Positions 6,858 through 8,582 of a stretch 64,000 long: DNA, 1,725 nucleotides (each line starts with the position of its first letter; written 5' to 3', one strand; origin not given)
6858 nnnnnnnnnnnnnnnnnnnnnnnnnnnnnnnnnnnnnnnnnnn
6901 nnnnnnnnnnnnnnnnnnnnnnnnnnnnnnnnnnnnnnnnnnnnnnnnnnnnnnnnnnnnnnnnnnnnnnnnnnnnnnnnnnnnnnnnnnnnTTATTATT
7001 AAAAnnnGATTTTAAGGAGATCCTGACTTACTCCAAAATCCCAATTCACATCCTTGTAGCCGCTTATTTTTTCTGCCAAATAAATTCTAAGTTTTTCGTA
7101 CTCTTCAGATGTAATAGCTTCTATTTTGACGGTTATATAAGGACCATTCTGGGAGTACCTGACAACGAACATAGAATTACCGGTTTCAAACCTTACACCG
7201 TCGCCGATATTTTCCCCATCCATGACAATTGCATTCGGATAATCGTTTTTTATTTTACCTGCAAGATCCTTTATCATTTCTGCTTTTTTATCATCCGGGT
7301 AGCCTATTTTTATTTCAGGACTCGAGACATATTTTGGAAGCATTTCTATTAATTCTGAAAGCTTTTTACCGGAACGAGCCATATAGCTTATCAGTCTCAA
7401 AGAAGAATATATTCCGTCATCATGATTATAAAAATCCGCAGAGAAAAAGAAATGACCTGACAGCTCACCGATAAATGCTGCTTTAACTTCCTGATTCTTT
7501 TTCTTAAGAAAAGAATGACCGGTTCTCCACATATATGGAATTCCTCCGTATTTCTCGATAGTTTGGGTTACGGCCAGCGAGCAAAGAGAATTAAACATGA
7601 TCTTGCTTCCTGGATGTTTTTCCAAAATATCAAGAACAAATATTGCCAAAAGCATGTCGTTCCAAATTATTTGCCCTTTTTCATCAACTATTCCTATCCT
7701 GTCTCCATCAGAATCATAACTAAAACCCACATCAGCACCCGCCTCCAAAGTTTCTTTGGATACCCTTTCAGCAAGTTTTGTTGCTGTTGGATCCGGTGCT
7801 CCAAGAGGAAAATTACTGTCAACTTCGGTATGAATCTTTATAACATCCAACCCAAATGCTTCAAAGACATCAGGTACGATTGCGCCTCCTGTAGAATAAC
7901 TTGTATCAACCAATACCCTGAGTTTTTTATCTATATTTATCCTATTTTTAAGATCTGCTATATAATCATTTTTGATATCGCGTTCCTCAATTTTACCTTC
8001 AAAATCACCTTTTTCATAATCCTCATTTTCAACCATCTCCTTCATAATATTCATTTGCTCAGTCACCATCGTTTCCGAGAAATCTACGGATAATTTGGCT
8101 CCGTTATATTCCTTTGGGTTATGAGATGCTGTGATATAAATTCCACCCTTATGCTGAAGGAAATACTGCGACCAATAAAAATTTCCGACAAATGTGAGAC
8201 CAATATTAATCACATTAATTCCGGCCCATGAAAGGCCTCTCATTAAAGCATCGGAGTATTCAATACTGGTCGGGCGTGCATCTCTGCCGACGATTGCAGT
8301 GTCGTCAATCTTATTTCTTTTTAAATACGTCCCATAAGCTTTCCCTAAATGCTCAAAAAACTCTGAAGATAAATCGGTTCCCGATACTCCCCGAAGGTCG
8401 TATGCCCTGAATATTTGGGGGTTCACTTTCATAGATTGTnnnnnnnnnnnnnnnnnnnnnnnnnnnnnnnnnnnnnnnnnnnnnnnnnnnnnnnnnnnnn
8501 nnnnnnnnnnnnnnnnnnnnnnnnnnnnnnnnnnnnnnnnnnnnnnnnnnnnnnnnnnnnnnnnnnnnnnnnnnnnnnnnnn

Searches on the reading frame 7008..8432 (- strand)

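Call 53: search_protein_families(library=pfam, proteins=[window:7008-8432:-], max_evalue=0.00001)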
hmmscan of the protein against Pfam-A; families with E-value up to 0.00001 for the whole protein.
window:7008-8432:- (475 aa): 3 families
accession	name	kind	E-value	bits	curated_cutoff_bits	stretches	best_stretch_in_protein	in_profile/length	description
PF02878.22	PGM_PMM_I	-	2.9e-25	89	22.5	1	6-138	2-135/138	Phosphoglucomutase/phosphomannomutase, alpha/beta/alpha domain I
PF02880.22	PGM_PMM_III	-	9.2e-21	74.6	20.7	1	259-368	3-115/115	Phosphoglucomutase/phosphomannomutase, alpha/beta/alpha domain III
PF02879.22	PGM_PMM_II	-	1.5e-19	70.9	29.3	1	156-253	2-103/103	Phosphoglucomutase/phosphomannomutase, alpha/beta/alpha domain II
